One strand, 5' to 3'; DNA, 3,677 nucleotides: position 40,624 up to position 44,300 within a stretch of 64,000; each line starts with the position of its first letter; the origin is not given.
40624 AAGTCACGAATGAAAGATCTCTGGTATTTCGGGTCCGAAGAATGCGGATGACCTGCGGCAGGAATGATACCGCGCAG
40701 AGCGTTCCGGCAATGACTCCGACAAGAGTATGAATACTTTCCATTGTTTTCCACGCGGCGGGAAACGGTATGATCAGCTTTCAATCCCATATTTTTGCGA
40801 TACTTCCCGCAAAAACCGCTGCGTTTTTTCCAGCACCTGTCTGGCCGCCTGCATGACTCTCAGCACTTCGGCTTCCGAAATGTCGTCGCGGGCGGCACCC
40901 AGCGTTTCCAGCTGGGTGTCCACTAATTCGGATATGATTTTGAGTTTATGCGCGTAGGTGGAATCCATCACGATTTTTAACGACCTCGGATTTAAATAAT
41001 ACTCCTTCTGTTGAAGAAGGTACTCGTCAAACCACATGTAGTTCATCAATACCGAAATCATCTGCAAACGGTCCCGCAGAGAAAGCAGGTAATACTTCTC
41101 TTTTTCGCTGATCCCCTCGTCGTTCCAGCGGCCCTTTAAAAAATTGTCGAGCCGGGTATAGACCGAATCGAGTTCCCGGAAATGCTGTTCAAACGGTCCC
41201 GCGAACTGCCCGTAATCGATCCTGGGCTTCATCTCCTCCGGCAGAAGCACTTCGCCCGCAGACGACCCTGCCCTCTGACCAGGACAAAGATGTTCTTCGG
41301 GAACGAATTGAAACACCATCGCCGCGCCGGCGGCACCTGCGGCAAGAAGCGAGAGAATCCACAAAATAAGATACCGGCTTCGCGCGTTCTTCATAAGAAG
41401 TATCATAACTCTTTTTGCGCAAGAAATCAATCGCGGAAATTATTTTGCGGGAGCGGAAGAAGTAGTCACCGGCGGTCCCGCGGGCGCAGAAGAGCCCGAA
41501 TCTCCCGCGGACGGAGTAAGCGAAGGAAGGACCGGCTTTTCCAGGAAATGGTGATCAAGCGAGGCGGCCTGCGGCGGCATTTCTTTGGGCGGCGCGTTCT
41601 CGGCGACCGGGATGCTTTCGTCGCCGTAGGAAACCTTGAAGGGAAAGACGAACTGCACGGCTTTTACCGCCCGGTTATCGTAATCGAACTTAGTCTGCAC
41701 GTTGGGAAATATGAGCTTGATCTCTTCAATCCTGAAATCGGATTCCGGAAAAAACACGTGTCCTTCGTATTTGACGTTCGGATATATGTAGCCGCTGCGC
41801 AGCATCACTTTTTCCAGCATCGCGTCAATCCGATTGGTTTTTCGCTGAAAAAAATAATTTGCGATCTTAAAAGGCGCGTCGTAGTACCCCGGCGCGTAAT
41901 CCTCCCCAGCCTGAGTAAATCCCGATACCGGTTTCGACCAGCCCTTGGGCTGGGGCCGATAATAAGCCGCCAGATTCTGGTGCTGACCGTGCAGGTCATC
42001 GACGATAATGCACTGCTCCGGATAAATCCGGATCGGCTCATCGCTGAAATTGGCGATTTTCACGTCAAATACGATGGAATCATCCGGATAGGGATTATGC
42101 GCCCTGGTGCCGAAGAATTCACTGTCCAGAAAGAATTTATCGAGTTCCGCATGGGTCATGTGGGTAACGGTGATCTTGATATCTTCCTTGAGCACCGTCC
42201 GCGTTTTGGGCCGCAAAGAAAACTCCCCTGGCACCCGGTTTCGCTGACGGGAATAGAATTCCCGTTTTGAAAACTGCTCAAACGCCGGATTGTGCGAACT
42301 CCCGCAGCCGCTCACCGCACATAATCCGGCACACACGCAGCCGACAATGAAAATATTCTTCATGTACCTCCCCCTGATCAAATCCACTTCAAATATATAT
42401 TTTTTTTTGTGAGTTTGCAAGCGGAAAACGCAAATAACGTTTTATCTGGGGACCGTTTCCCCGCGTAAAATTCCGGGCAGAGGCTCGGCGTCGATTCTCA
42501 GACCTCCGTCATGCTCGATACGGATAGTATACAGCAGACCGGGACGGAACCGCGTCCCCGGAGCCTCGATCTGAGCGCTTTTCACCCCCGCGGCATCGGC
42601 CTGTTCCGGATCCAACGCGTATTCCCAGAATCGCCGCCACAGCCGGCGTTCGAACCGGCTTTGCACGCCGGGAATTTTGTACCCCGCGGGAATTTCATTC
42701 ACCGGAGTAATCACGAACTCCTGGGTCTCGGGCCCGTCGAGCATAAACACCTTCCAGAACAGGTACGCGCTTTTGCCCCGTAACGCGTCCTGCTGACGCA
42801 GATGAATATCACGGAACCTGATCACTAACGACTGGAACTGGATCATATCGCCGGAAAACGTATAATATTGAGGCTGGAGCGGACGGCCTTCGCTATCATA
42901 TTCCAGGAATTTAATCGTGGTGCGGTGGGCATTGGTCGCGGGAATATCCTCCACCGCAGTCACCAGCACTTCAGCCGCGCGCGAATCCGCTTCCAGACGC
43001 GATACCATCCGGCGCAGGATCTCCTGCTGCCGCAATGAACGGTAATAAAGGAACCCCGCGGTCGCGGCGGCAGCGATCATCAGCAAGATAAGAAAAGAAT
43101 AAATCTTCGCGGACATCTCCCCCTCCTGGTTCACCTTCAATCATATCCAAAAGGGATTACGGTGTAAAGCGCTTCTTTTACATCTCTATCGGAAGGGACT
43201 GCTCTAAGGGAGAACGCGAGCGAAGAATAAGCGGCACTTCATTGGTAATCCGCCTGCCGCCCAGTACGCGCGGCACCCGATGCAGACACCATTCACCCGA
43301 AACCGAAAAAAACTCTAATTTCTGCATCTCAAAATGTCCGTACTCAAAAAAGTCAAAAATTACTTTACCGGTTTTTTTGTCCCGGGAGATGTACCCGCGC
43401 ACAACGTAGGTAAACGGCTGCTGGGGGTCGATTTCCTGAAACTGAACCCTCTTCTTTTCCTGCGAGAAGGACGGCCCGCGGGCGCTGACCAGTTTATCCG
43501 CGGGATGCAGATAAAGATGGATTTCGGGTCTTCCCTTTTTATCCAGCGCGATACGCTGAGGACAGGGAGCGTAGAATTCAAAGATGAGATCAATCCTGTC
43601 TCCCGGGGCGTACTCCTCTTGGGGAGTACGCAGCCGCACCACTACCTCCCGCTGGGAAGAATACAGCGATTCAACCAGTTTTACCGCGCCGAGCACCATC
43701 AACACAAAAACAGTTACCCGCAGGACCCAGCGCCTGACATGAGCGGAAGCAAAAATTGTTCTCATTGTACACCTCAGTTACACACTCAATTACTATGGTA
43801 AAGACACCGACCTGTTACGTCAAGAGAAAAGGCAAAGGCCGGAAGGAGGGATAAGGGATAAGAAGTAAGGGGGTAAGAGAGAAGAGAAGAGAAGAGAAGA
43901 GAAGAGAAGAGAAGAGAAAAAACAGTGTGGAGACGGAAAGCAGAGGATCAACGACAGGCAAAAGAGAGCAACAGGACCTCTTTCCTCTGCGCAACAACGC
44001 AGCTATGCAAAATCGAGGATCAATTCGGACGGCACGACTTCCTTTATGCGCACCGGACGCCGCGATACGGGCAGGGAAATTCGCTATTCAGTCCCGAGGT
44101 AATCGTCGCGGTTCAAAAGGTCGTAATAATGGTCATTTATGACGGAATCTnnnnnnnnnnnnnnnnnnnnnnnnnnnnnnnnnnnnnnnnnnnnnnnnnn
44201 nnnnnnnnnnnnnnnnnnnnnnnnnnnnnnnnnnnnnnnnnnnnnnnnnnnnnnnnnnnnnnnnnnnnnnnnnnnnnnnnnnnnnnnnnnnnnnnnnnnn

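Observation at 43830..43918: (GAGAA)10 microsatellite inside the promoter region of a four-gene operon of unknown envelope proteins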

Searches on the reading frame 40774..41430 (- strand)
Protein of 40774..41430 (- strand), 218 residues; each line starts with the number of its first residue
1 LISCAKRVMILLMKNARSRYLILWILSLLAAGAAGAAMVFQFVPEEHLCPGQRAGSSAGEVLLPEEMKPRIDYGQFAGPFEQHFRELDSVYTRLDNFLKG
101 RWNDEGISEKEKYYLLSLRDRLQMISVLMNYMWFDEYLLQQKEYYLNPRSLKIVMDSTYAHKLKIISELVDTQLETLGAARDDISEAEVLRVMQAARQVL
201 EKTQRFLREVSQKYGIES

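Call 5: search_protein_families(library=pfam, proteins=[window:40774-41430:-], max_evalue=0.01)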
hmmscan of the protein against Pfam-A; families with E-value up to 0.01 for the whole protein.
window:40774-41430:- (218 aa): 0 families

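Call 13: search_protein_families(library=ncbifam, proteins=[window:40774-41430:-], max_evalue=0.1)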
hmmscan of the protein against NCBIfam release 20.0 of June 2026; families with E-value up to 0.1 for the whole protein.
window:40774-41430:- (218 aa): 0 families

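Call 46: search_protein_families(library=phrogs, proteins=[window:40774-41430:-], max_evalue=0.01)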
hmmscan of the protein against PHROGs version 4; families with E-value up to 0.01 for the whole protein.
window:40774-41430:- (218 aa): 0 families

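Call 47: search_protein_families(library=padloc, proteins=[window:40774-41430:-], max_evalue=0.01)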
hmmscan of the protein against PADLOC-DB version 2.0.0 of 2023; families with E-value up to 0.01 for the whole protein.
window:40774-41430:- (218 aa): 0 families

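Call 90: search_solved_structures(query=window:40774-41430:-, max_evalue=1)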
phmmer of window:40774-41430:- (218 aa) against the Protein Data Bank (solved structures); distinct sequences matched with E-value up to 1: 0.

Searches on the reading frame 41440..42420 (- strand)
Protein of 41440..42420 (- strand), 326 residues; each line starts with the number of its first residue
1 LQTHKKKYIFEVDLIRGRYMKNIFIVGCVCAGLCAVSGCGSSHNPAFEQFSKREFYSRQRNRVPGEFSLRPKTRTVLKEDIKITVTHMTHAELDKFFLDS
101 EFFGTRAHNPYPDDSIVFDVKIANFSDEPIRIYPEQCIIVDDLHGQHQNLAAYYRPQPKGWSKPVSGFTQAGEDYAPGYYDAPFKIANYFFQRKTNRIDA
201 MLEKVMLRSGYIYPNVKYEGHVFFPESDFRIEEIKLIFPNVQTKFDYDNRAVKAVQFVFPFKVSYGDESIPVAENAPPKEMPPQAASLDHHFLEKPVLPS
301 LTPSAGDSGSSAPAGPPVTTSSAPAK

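Call 5: search_protein_families(library=pfam, proteins=[window:41440-42420:-], max_evalue=0.01)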
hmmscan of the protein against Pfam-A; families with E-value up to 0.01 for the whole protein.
window:41440-42420:- (326 aa): 0 families

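Call 13: search_protein_families(library=ncbifam, proteins=[window:41440-42420:-], max_evalue=0.1)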
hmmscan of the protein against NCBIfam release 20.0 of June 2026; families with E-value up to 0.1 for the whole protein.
window:41440-42420:- (326 aa): 0 families

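Call 24: find_homologous_proteins(query=window:41440-42363:-)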
Query window:41440-42363:- (307 aa): 1 proteins with E <= 0.001 among 2070 candidates.
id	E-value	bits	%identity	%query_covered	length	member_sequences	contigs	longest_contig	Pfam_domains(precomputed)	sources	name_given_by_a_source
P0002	1.2e-209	713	100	100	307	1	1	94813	-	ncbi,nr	ncbi:MAG: hypothetical protein GF333_01200 [Candidatus Omnitrophica bacterium]|nr:hypothetical prote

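Call 46: search_protein_families(library=phrogs, proteins=[window:41440-42363:-], max_evalue=0.01)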
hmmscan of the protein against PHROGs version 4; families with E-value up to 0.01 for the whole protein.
window:41440-42363:- (307 aa): 1 family
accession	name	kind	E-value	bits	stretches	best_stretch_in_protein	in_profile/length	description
phrog_3727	-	unknown function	6.8e-05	23.8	0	90-122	102-135/209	-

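Call 47: search_protein_families(library=padloc, proteins=[window:41440-42363:-], max_evalue=0.01)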
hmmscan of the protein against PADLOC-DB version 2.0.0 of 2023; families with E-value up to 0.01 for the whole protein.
window:41440-42363:- (307 aa): 0 families

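Call 94: predict_structure(protein=window:41440-42363:-)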
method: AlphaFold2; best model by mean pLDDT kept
length: 307 residues; sequences in the alignment: 1
mean_pLDDT: 36.8   pTM: 0.34
mean pLDDT of the five models: 36.8, 32.7, 27.3, 26.0, 24.9
residues with pLDDT >= 90: 0; 70-90: 0; 50-70: 42; < 50: 265
segments of 3 or more residues with pLDDT < 50: 1-47, 55-59, 74-97, 115-197, 199-210, 214-292, 294-298, 304-307
pLDDT, mean of each block of 10 residues (from residue 1): 34 29 25 30 42 52 53 42 34 47 62 46 25 22 25 22 27 27 32 42 43 46 35 38 36 33 36 34 37 44 45
secondary structure, 60 per line:
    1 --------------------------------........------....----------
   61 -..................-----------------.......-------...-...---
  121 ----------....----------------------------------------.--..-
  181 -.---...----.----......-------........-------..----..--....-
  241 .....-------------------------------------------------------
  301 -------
elements in order: H33-40 E47-50 E62-70 H71-79 E97-103 E111-113 H131-134 E186-188 E198-203 E211-218 E236-239 E241-245

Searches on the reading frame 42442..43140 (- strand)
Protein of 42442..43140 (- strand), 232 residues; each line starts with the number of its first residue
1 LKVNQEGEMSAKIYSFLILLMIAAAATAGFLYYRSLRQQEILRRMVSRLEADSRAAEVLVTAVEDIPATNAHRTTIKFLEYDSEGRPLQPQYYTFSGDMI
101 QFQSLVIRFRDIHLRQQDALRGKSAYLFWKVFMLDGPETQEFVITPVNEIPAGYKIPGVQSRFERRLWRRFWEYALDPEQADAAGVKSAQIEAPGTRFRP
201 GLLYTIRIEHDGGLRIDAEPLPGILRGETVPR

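Call 5: search_protein_families(library=pfam, proteins=[window:42442-43140:-], max_evalue=0.01)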
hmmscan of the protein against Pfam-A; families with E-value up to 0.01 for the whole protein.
window:42442-43140:- (232 aa): 0 families

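Call 13: search_protein_families(library=ncbifam, proteins=[window:42442-43140:-], max_evalue=0.1)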
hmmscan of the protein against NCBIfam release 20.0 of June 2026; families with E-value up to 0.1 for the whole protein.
window:42442-43140:- (232 aa): 0 families

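Call 46: search_protein_families(library=phrogs, proteins=[window:42442-43116:-], max_evalue=0.01)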
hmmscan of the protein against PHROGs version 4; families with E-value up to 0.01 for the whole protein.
window:42442-43116:- (224 aa): 0 families

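Call 47: search_protein_families(library=padloc, proteins=[window:42442-43116:-], max_evalue=0.01)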
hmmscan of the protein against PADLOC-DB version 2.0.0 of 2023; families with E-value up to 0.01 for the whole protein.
window:42442-43116:- (224 aa): 0 families

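Call 89: search_solved_structures(query=window:42442-43116:-, max_evalue=1)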
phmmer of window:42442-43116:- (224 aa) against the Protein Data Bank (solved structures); distinct sequences matched with E-value up to 1: 0.

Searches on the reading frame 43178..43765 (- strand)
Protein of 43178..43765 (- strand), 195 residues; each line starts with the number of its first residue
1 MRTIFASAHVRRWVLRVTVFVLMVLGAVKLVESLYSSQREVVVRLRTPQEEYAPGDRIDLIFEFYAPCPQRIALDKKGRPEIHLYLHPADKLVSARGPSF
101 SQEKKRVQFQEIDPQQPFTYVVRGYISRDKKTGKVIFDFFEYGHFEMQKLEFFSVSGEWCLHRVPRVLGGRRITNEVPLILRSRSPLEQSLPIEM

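Call 5: search_protein_families(library=pfam, proteins=[window:43178-43765:-], max_evalue=0.01)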
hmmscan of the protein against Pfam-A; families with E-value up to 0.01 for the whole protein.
window:43178-43765:- (195 aa): 0 families

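Call 7: find_encoding_contigs(protein=window:43178-43765:-, flank=3000, max_places=10)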
Protein window:43178-43765:- (195 aa): no gene with exactly this product is on record in the collection.

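Call 9: find_related_loci(query=window:43178-43765:-, collection=genome_contigs, flank=5000)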
Query window:43178-43765:- (195 aa) in genome_contigs; peptide patterns used: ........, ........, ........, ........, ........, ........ (x = any residue, [..] = any of these).
201 stretches matched a pattern, but none encodes a relative of the query by tblastn (E <= 1e-3).

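Call 11: find_homologous_proteins(query=window:43178-43765:-)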
Query window:43178-43765:- (195 aa): 1 proteins with E <= 0.001 among 88 candidates.
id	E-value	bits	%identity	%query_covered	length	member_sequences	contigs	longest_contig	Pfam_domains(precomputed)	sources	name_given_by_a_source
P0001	9.1e-126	435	100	100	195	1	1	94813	-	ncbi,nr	ncbi:MAG: hypothetical protein GF333_01210 [Candidatus Omnitrophica bacterium]|nr:hypothetical prote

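Call 12: find_encoding_contigs(protein=P0001, flank=10000, max_places=10)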
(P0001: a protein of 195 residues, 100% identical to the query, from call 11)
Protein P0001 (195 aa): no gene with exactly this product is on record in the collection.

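Call 13: search_protein_families(library=ncbifam, proteins=[window:43178-43765:-], max_evalue=0.1)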
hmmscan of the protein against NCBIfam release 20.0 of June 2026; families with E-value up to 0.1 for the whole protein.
window:43178-43765:- (195 aa): 0 families

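Call 22: find_related_loci(query=window:43178-43765:-, collection=metagenome_contigs, flank=6000)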
Query window:43178-43765:- (195 aa) in metagenome_contigs; peptide patterns used: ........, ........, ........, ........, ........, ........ (x = any residue, [..] = any of these).
245 stretches matched a pattern, but none encodes a relative of the query by tblastn (E <= 1e-3).

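Call 31: search_protein_representatives(protein=window:43178-43765:-)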
Query: 195 residues. Proteins with E-value up to 0.001 (for the whole library): 13; up to 1e-10: 1; up to 1e-30: 1. The best 13 are listed.
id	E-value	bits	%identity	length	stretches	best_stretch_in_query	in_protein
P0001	2.9e-126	435.1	100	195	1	1-195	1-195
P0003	2.5e-10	56.9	26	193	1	13-182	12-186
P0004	3.5e-10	56.5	30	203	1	43-164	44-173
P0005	4.9e-10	56.0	30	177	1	34-160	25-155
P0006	3.1e-09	53.4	33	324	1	52-180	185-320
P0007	7.9e-06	42.3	30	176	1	42-160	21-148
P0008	1.5e-05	41.3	34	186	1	22-149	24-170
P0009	1.9e-05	41.0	28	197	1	47-161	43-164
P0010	2.1e-05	40.9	31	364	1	47-163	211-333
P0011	2.2e-05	40.8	28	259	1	45-163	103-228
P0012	2.4e-05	40.7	29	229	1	47-160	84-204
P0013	7.3e-05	39.1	35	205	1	48-159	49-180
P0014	1.6e-04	38.0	31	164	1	47-178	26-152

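Call 35: find_related_loci(query=A2, collection=genome_contigs, flank=6000)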
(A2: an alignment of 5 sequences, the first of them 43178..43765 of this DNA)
Query A2 (195 aa) in genome_contigs; peptide patterns used: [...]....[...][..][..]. (x = any residue, [..] = any of these).
43 stretches matched a pattern, but none encodes a relative of the query by tblastn (E <= 1e-3).

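Call 36: find_encoding_contigs(protein=P0003, flank=5000, max_places=3)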
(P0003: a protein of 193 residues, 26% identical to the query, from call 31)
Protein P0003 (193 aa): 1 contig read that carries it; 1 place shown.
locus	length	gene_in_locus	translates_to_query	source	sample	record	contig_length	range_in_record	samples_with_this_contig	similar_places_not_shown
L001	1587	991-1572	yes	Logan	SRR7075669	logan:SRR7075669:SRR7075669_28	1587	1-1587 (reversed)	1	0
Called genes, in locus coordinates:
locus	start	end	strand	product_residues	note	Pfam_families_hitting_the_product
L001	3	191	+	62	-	?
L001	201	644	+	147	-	-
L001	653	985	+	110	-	-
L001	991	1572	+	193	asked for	-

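Call 37: find_encoding_contigs(protein=P0004, flank=5000, max_places=3)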
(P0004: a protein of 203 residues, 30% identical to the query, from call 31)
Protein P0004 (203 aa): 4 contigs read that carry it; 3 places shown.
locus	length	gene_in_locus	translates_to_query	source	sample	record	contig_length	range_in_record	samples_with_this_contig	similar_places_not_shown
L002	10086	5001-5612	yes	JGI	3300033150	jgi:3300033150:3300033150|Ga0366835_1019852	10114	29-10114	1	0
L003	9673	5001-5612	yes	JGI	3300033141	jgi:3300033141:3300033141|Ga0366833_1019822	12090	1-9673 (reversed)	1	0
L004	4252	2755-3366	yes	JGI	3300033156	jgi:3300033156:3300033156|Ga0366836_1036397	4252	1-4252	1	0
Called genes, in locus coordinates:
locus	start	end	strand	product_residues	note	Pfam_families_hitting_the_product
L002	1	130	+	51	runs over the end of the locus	?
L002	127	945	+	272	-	PF13500:AAA_26, PF07085:DRTGG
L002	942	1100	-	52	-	-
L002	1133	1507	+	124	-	PF04126:Cyclophil_like, PF18050:Cyclophil_like2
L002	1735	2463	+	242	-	-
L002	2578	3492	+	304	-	PF01261:AP_endonuc_2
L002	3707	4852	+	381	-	PF00155:Aminotran_1_2, PF00266:Aminotran_5, PF01041:DegT_DnrJ_EryC1 (weak)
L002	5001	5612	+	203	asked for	-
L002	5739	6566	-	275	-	PF02811:PHP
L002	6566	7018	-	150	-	PF01029:NusB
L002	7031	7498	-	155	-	PF00885:DMRL_synthase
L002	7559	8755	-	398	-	PF00926:DHBP_synthase, PF00925:GTP_cyclohydro2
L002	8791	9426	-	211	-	PF00677:Lum_binding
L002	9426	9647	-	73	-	PF01872:RibD_C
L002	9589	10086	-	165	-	?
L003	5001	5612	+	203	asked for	-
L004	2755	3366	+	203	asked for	-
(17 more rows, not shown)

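Call 39: find_encoding_contigs(protein=P0005, flank=5000, max_places=3)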
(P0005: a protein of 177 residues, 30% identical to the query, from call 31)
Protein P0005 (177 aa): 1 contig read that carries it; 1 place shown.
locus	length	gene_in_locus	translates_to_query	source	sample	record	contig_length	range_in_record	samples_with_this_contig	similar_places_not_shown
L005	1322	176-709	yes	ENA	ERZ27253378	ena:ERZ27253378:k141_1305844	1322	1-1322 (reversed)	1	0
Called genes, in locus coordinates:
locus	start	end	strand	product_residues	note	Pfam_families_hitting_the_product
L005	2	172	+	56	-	?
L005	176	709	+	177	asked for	-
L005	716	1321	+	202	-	?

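Call 46: search_protein_families(library=phrogs, proteins=[window:43178-43765:-], max_evalue=0.01)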
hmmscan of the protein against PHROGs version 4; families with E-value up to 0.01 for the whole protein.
window:43178-43765:- (195 aa): 0 families

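Call 47: search_protein_families(library=padloc, proteins=[window:43178-43765:-], max_evalue=0.01)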
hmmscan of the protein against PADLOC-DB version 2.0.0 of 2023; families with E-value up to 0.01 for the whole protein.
window:43178-43765:- (195 aa): 0 families

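Call 54: predict_structure(alignment_id=A1)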
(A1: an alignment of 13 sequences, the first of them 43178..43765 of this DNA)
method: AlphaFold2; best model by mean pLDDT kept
length: 195 residues; sequences in the alignment: 13
mean_pLDDT: 84.6   pTM: 0.72
mean pLDDT of the five models: 84.6, 83.8, 83.5, 82.6, 82.1
residues with pLDDT >= 90: 111; 70-90: 39; 50-70: 45; < 50: 0
segments of 3 or more residues with pLDDT < 50: none
pLDDT, mean of each block of 10 residues (from residue 1): 73 95 91 69 95 96 94 90 89 63 69 95 96 95 89 91 65 87 73 65
secondary structure, 60 per line:
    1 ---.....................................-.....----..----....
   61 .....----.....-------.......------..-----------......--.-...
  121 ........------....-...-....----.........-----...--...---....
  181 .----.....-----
elements in order: H4-40 E42-46 E57-65 E70-74 E82-88 E108-113 E118-128 E135-138 E144-147 E152-160 E171-173 E177-181 H186-190

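Call 60: fold_search(model_id=the predicted structure, library=pdb)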
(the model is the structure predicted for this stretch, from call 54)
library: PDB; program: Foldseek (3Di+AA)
matches with E <= 10: 1815; with E <= 0.001: 63
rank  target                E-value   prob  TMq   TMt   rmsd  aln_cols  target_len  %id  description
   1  8xrx_E                5.6e-05  1.00  0.35  0.13   7.2       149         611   12  The crystal structure of a GH3 enzyme CcBgl3B with glucose and gentiobiose (released 2024-04-10)
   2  8xrv_D                5.6e-05  1.00  0.33  0.11   7.4       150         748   12  The crystal structure of a GH3 enzyme CcBgl3B with glucose (released 2024-04-10)
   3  9dnm_A                8.2e-05  1.00  0.33  0.17  14.8       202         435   11  Structure of rat beta-arrestin 1 bound to allosteric inhibitor (released 2025-01-22)
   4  7ms2_A                8.7e-05  1.00  0.36  0.11   6.3       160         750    8  Three-dimensional structure of a GH3 Beta-glucosidase from Clostridium thermocellum in complex with glycerol (released 2022-05-18)
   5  8j9f_A                9.1e-05  1.00  0.36  0.11   6.2       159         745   10  Structure of STG-hydrolyzing beta-glucosidase 1 (PSTG1) (released 2024-04-10)
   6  8xrt_B                9.1e-05  1.00  0.35  0.11   7.3       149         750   12  The crystal structure of a GH3 enzyme CcBgl3B (released 2024-04-10)
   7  8xrx_D                9.6e-05  1.00  0.33  0.11   7.4       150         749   12  The crystal structure of a GH3 enzyme CcBgl3B with glucose and gentiobiose (released 2024-04-10)
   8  8xrt_E                1.1e-04  1.00  0.35  0.11   6.5       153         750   10  The crystal structure of a GH3 enzyme CcBgl3B (released 2024-04-10)
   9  8xrv_E                1.1e-04  1.00  0.33  0.11   7.4       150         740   12  The crystal structure of a GH3 enzyme CcBgl3B with glucose (released 2024-04-10)
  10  8j9f_B                1.2e-04  1.00  0.36  0.11   6.4       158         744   10  Structure of STG-hydrolyzing beta-glucosidase 1 (PSTG1) (released 2024-04-10)
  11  8j9f_C                1.2e-04  1.00  0.36  0.11   6.4       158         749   10  Structure of STG-hydrolyzing beta-glucosidase 1 (PSTG1) (released 2024-04-10)
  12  8xrt_F                1.3e-04  1.00  0.35  0.11   6.4       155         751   10  The crystal structure of a GH3 enzyme CcBgl3B (released 2024-04-10)
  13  8xrt_A                1.3e-04  1.00  0.35  0.12   7.3       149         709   12  The crystal structure of a GH3 enzyme CcBgl3B (released 2024-04-10)
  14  4gei                  1.3e-04  1.00  0.38  0.50   8.7       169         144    9  N-terminal domain of VDUP-1 (released 2013-02-27)
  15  8xrx_A                1.4e-04  1.00  0.33  0.10   7.9       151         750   11  The crystal structure of a GH3 enzyme CcBgl3B with glucose and gentiobiose (released 2024-04-10)
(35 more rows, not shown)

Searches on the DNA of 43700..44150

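Call 84: search_rna_families(source=window, start=43700, end=44150, threshold=evalue, max_evalue=1)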
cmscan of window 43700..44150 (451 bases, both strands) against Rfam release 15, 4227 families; matches with E-value up to 1: 0.
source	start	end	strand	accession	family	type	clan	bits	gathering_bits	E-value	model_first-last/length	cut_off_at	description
